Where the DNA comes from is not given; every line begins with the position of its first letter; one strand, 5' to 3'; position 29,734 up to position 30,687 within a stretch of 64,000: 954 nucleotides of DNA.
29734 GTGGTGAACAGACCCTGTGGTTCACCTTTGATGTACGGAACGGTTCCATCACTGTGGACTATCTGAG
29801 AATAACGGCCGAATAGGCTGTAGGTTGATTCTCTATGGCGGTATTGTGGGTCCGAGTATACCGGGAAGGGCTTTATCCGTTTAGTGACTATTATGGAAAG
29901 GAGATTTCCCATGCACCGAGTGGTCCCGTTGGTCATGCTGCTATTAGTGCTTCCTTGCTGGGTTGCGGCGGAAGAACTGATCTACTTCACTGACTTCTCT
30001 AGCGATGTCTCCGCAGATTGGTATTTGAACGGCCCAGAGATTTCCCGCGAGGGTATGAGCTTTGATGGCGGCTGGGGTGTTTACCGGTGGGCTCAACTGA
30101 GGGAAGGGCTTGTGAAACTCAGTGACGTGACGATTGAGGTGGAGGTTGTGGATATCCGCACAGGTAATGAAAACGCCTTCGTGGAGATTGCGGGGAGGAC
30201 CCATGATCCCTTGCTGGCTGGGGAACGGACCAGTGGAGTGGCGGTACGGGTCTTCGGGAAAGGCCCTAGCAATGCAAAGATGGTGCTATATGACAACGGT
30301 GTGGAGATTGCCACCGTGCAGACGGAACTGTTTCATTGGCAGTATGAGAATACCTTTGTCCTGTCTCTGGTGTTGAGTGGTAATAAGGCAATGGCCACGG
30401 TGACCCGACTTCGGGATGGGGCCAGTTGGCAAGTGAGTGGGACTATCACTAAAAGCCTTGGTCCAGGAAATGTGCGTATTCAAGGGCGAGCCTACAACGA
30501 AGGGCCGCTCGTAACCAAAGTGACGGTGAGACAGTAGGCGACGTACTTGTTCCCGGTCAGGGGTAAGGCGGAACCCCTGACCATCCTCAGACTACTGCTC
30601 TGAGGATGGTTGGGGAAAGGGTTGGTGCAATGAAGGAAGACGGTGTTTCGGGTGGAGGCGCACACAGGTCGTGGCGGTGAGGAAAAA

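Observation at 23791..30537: Unassigned ~190 aa secreted domain family ('family A') in three paralogues, one fused to a metallophosphoesterase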

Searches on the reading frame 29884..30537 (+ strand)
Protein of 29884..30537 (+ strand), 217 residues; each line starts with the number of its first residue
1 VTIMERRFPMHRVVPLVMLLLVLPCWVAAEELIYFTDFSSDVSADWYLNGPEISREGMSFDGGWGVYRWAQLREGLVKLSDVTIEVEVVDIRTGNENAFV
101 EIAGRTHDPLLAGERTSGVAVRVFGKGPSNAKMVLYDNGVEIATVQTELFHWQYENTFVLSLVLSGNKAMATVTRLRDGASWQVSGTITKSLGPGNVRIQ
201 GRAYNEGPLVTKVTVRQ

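Call 3: search_protein_families(library=pfam, proteins=[window:29884-30537:+], max_evalue=1)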
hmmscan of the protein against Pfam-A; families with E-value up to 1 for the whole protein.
window:29884-30537:+ (217 aa): 1 family
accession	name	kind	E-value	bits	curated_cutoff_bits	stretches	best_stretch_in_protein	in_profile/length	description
PF01336.31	tRNA_anti-codon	-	0.0092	16.3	27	0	162-200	31-68/75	OB-fold nucleic acid binding domain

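Call 4: search_protein_families(library=ncbifam, proteins=[window:29884-30537:+], max_evalue=1)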
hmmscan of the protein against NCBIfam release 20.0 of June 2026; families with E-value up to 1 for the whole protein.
window:29884-30537:+ (217 aa): 1 family
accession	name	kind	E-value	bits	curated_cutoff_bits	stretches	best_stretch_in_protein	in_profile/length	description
NF040520.1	Ig_like_BLP2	equivalog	0.01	14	750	1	103-162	522-582/730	Ig-like repeat protein Blp2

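Call 9: find_homologous_proteins(query=window:29884-30534:+, max_evalue=0.001)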
Query window:29884-30534:+ (217 aa): 2 proteins with E <= 0.001 among 366 candidates.
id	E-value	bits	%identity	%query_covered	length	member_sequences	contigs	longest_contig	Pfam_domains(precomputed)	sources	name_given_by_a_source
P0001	1.6e-134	464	100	96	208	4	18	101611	-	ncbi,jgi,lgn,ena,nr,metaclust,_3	ncbi:MAG TPA: hypothetical protein GXX57_00875 [Firmicutes bacterium]|nr:hypothetical protein [Bacil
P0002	8.6e-86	305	73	85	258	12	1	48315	-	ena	-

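Call 10: search_solved_structures(query=window:29884-30534:+, max_evalue=10)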
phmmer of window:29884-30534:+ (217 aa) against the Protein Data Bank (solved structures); distinct sequences matched with E-value up to 10: 1.
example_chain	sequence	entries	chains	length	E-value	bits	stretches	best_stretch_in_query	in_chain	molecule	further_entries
6j0z_C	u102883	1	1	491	0.38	13.3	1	96-145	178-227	Putative angucycline-like polyketide oxygenase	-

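Call 15: find_encoding_contigs(protein=P0002, flank=10000, max_places=4)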
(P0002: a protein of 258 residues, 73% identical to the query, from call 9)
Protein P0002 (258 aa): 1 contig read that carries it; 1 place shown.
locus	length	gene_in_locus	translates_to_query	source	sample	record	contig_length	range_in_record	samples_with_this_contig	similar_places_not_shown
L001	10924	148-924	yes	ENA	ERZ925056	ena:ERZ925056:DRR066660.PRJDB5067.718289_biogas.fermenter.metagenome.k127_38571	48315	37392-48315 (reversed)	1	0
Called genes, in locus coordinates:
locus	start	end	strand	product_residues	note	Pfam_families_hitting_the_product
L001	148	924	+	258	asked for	-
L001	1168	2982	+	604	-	PF00149:Metallophos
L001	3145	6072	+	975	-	PF00801:PKD (faint), PF02927:CelD_N, PF00759:Glyco_hydro_9, PF18911:PKD_4 (weak)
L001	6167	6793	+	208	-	-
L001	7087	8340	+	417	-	PF01547:SBP_bac_1, PF13416:SBP_bac_8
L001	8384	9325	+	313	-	-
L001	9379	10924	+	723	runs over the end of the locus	PF02449:Glyco_hydro_42 (weak)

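Call 16: find_encoding_contigs(protein=P0001, flank=10000, max_places=6)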
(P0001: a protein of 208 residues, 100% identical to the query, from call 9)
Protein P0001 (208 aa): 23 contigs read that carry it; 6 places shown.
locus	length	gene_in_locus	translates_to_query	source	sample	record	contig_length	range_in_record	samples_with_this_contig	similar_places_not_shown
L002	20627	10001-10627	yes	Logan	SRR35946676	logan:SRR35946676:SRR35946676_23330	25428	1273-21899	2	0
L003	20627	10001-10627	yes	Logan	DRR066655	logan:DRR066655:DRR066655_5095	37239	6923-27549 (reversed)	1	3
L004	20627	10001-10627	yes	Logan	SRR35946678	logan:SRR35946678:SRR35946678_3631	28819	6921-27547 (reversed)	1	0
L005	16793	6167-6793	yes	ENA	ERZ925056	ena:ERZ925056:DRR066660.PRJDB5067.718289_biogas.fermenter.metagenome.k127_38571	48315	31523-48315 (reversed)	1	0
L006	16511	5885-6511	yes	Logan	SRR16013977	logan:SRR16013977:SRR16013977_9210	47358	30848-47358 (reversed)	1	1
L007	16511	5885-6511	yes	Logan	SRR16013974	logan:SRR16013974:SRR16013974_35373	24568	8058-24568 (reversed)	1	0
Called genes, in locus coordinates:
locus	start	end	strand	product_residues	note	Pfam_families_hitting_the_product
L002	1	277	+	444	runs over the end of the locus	PF01554:MatE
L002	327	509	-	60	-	-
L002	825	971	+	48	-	-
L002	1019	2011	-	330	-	PF00356:LacI, PF00532:Peripla_BP_1, PF13407:Peripla_BP_4, PF13377:Peripla_BP_3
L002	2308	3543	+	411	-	PF07690:MFS_1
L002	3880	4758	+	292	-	-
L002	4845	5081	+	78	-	-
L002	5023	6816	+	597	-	PF00149:Metallophos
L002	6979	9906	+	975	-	PF00801:PKD (faint), PF02927:CelD_N, PF00759:Glyco_hydro_9, PF18911:PKD_4 (weak)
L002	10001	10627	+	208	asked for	-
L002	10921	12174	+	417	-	PF01547:SBP_bac_1, PF13416:SBP_bac_8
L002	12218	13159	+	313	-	-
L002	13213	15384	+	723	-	PF02449:Glyco_hydro_42 (faint)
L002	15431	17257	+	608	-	-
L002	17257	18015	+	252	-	PF02811:PHP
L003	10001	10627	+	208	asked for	-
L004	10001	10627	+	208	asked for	-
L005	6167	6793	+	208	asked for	-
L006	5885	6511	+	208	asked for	-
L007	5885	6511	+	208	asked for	-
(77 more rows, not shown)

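Call 18: predict_structure(alignment_id=A1)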
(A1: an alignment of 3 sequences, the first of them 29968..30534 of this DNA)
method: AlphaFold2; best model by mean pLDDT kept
length: 189 residues; sequences in the alignment: 3
mean_pLDDT: 82.9   pTM: 0.84
mean pLDDT of the five models: 82.9, 81.3, 80.0, 69.3, 68.9
residues with pLDDT >= 90: 76; 70-90: 78; 50-70: 34; < 50: 1
segments of 3 or more residues with pLDDT < 50: none
pLDDT, mean of each block of 10 residues (from residue 1): 86 90 91 78 77 90 71 81 59 79 84 89 71 93 93 94 78 80 93
secondary structure, 60 per line:
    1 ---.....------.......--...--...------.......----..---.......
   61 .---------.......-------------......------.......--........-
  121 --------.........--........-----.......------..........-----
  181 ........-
elements in order: E4-8 E18-21 E24-26 E29-31 E38-44 E54-61 E71-77 E91-96 E103-109 E112-119 E129-137 E140-147 E153-159 E166-175 E181-188

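Call 20: search_protein_representatives(alignment_id=A1)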
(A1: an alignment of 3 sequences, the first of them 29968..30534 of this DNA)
Query: 3 sequences, 200 profile positions. Proteins with E-value up to 0.001 (for the whole library): 26; up to 1e-10: 11; up to 1e-30: 3. The best 26 are listed.
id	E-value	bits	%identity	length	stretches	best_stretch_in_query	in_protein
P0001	1.7e-106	370.4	-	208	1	9-200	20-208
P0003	4.3e-93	326.6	-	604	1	1-198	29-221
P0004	3.3e-32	127.8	-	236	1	14-198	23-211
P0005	3.1e-23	98.6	-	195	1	16-162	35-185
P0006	5.0e-17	78.3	-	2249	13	76-131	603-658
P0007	2.5e-16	76.0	-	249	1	16-149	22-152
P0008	1.4e-15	73.6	-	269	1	13-158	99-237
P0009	9.0e-13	64.4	-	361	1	16-186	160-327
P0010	1.1e-12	64.1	-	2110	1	16-199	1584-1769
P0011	3.6e-12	62.4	-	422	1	15-198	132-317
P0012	4.2e-11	58.9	-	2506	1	15-198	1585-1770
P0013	1.9e-09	53.6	-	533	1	15-198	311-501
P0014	1.9e-08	50.3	-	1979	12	86-131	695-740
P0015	4.0e-08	49.2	-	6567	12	86-131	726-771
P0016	9.5e-08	48.0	-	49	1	15-51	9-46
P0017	2.1e-07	46.9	-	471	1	14-184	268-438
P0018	5.4e-07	45.5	-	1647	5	83-131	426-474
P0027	8.7e-04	35.1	-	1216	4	89-137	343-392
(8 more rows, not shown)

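Call 22: search_protein_families(library=pfam, proteins=[P0004, P0005, P0007, P0008, P0009, P0010, P0011, P0012, P0013, P0017], max_evalue=0.01)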
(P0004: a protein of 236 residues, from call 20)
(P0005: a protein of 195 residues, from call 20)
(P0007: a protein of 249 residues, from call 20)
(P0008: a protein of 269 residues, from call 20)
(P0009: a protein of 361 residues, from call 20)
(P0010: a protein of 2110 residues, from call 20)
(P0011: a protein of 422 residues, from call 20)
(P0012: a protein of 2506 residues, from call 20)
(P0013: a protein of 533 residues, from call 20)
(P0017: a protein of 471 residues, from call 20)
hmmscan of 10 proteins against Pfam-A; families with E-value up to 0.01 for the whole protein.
P0004 (236 aa): 1 family
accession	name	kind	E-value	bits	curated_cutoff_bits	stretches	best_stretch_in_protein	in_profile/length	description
PF07589.16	PEP-CTERM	-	0.00032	21.1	20.7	1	214-236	2-24/24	PEP-CTERM motif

P0005 (195 aa): 0 families

P0007 (249 aa): 0 families

P0008 (269 aa): 2 families
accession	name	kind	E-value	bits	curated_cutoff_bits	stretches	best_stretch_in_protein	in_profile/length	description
PF17963.7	Big_9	-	8.7e-09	36.6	23.6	1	26-92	21-87/89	Bacterial Ig domain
PF17892.7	Cadherin_5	-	0.0021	18.3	26.5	1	29-95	32-97/98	Cadherin-like domain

P0009 (361 aa): 1 family
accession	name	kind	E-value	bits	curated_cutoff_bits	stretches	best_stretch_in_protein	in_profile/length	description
PF13385.13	Laminin_G_3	-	3.6e-08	34.1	27.6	1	55-132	75-146/151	Concanavalin A-like lectin/glucanases superfamily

P0010 (2110 aa): 10 families
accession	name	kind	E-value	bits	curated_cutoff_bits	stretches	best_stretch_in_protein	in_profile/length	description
PF22352.2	K319L-like_PKD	-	4.9e-51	171.1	27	4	1494-1577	1-84/84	K319L-like, PKD domain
PF00759.25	Glyco_hydro_9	-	9.5e-24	84.9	27.7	1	381-836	8-433/444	Glycosyl hydrolase family 9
PF17963.7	Big_9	-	9.6e-20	71.7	23.6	1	1776-1867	1-89/89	Bacterial Ig domain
PF17803.7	Cadherin_4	-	1e-17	64.8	25.1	1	1775-1836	10-71/71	Bacterial cadherin-like domain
PF17892.7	Cadherin_5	-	5.7e-16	58.6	26.5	1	1776-1869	2-98/98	Cadherin-like domain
PF18911.6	PKD_4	-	3.1e-13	50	27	1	878-959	1-72/85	PKD domain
PF00801.26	PKD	-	2.5e-11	43.8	23.5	1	1501-1576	12-79/80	PKD domain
PF18981.6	InlK_D3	-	0.00064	20.2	25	0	1927-1960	41-74/75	Internalin K domain (D3/D4)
PF02927.20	CelD_N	-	0.0081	17.3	24.6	0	263-283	4-23/86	Cellulase N-terminal ig-like domain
PF07691.17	PA14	-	0.0093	16.2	24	0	1544-1583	50-89/147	PA14 domain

P0011 (422 aa): 4 families
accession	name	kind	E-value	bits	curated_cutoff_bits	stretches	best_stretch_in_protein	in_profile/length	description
PF17892.7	Cadherin_5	-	1.9e-25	88.9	26.5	1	325-419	2-98/98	Cadherin-like domain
PF17963.7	Big_9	-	8.6e-23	81.5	23.6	1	325-417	1-89/89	Bacterial Ig domain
PF17803.7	Cadherin_4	-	5.9e-19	68.8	25.1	1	323-386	9-71/71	Bacterial cadherin-like domain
PF22352.2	K319L-like_PKD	-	7.4e-14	52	27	1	42-126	1-84/84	K319L-like, PKD domain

P0012 (2506 aa): 10 families
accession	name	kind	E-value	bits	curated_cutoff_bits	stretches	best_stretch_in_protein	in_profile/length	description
PF22352.2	K319L-like_PKD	-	1.4e-44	150.4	27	5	1880-1965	1-84/84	K319L-like, PKD domain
PF17963.7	Big_9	-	1.5e-37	128.8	23.6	2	2192-2283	1-89/89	Bacterial Ig domain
PF17892.7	Cadherin_5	-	6.1e-31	106.6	26.5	2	2192-2285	2-98/98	Cadherin-like domain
PF17803.7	Cadherin_4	-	2.1e-30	105.5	25.1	2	1772-1837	6-71/71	Bacterial cadherin-like domain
PF00759.25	Glyco_hydro_9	-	2.9e-23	83.3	27.7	1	378-840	7-434/444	Glycosyl hydrolase family 9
PF00801.26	PKD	-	1.1e-10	41.8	23.5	2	1523-1579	28-80/80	PKD domain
PF02927.20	CelD_N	-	8.6e-06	26.9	24.6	1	260-360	3-85/86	Cellulase N-terminal ig-like domain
PF18911.6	PKD_4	-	3.5e-05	24.2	27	1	1489-1577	2-83/85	PKD domain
PF19076.6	CshA_repeat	-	0.0062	17.6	27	0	2223-2281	43-98/103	Surface adhesin CshA repetitive domain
PF22091.2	DUF6941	-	0.0089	16.8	27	0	1933-1958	95-120/125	Family of unknown function (DUF6941)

P0013 (533 aa): 2 families
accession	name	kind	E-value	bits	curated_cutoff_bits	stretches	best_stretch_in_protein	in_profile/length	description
PF13385.13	Laminin_G_3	-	2.9e-10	40.9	27.6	1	133-282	18-146/151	Concanavalin A-like lectin/glucanases superfamily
PF07589.16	PEP-CTERM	-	0.00011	22.6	20.7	1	509-531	1-24/24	PEP-CTERM motif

P0017 (471 aa): 1 family
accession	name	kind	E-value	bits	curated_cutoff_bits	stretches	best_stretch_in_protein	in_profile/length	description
PF13385.13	Laminin_G_3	-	2.4e-12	47.7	27.6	1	93-246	4-144/151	Concanavalin A-like lectin/glucanases superfamily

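Call 26: search_solved_structures(query=A2, max_evalue=10, show_alignments=3)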
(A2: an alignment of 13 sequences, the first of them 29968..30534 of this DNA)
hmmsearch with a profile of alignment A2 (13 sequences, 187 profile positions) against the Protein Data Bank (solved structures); distinct sequences matched with E-value up to 10: 0.

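Call 27: search_protein_families(library=pfam, alignment_id=A2, max_evalue=10)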
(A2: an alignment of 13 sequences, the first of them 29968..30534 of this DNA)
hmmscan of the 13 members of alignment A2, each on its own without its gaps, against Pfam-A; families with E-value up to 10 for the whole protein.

A. member 1, window:29968-30534:+ (189 aa): 1 family
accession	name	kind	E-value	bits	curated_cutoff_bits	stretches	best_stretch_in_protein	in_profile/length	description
PF01336.31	tRNA_anti-codon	-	0.0059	16.9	27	2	133-172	30-68/75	OB-fold nucleic acid binding domain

B. families by the number of members that match (of 13 scanned): 5 families
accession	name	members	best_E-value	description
PF01336.31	tRNA_anti-codon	1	0.0059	OB-fold nucleic acid binding domain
PF05420.17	BCSC_C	1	0.041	Cellulose synthase operon protein C C-terminus (BCSC_C)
PF12733.13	Cadherin-like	1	0.054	Cadherin-like beta sandwich domain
PF15595.11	Imm51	1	0.29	Immunity protein 51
PF04151.21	PPC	1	7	Bacterial pre-peptidase C-terminal domain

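Call 31: find_related_loci(query=A1, collection=genome_contigs, flank=10000)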
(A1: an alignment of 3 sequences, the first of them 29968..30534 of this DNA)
Query A1 (189 aa) in genome_contigs; peptide patterns used: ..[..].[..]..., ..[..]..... (x = any residue, [..] = any of these).
69 stretches matched a pattern; 1 encode a relative of the query (tblastn E <= 1e-3); 1 distinct loci.
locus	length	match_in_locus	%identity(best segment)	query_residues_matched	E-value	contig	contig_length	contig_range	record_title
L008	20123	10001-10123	37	46-83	4e-5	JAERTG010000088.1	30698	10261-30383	MAG: Candidatus Neomarinimicrobiota bacterium isolate BH26 c_000000003964, whole genome shotgun sequence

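Call 34: fold_search(model_id=the predicted structure, library=pdb)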
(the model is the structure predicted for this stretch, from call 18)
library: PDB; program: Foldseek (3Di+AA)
matches with E <= 10: 1543; with E <= 0.001: 324
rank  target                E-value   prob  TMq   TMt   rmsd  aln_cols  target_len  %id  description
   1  2dur_B                7.1e-07  1.00  0.70  0.55   5.1       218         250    9  Crystal structure of VIP36 exoplasmic/lumenal domain, Ca2+/Man2-bound form (released 2007-07-24)
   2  1gnz                  8.3e-07  1.00  0.70  0.57   5.4       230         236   13  LECTIN I-B4 FROM GRIFFONIA SIMPLICIFOLIA (GS I-B4)METAL FREE FORM (released 2001-11-29)
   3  1uzz_A                9.2e-07  1.00  0.73  0.59   4.5       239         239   10  Erythrina cristagalli bound to N-linked oligosaccharide and lactose (released 2004-06-22)
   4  2bqp_A                1.0e-06  1.00  0.71  0.61   4.9       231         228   11  THE STRUCTURE OF THE PEA LECTIN-D-GLUCOPYRANOSE COMPLEX (released 1998-12-16)
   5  9e6h_A                1.3e-06  1.00  0.74  0.59   4.2       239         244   12  Cryo-EM structure of Maackia amurensis seed Leukoagglutinin (lectin), MASL (released 2025-04-09)
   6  9e6h_B                1.3e-06  1.00  0.74  0.58   4.2       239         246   12  Cryo-EM structure of Maackia amurensis seed Leukoagglutinin (lectin), MASL (released 2025-04-09)
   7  1fat_B                1.5e-06  1.00  0.64  0.54   5.9       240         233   12  PHYTOHEMAGGLUTININ-L (released 1996-12-23)
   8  2dup_B                1.7e-06  1.00  0.70  0.57   5.0       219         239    9  Crystal structure of VIP36 exoplasmic/lumenal domain, metal-free form (released 2007-07-24)
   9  2duq_B                1.8e-06  1.00  0.69  0.55   5.1       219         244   10  Crystal structure of VIP36 exoplasmic/lumenal domain, Ca2+/Man-bound form (released 2007-07-24)
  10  1uzz_C                1.9e-06  1.00  0.73  0.60   4.5       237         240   11  Erythrina cristagalli bound to N-linked oligosaccharide and lactose (released 2004-06-22)
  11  5zbt                  1.9e-06  1.00  0.66  0.60   8.2       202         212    9  Structure of legume lectin-like domain from Entamoeba histolytica (released 2019-02-20)
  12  3wcr_A                2.1e-06  1.00  0.69  0.58   5.2       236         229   10  Crystal structure of plant lectin (ligand-free form) (released 2014-04-09)
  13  3usu_A                2.2e-06  1.00  0.72  0.56   4.6       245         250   10  Crystal structure of Butea monosperma seed lectin (released 2012-01-04)
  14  1q8o_A                2.2e-06  1.00  0.66  0.54   5.4       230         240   10  Pterocartpus angolensis lectin PAL in complex with the dimmanoside Man(alpha1-2)Man (released 2004-02-10)
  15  2e6v_A                2.4e-06  1.00  0.71  0.57   4.2       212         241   10  Crystal structure of VIP36 exoplasmic/lumenal domain, Ca2+/Man3GlcNAc-bound form (released 2007-07-24)
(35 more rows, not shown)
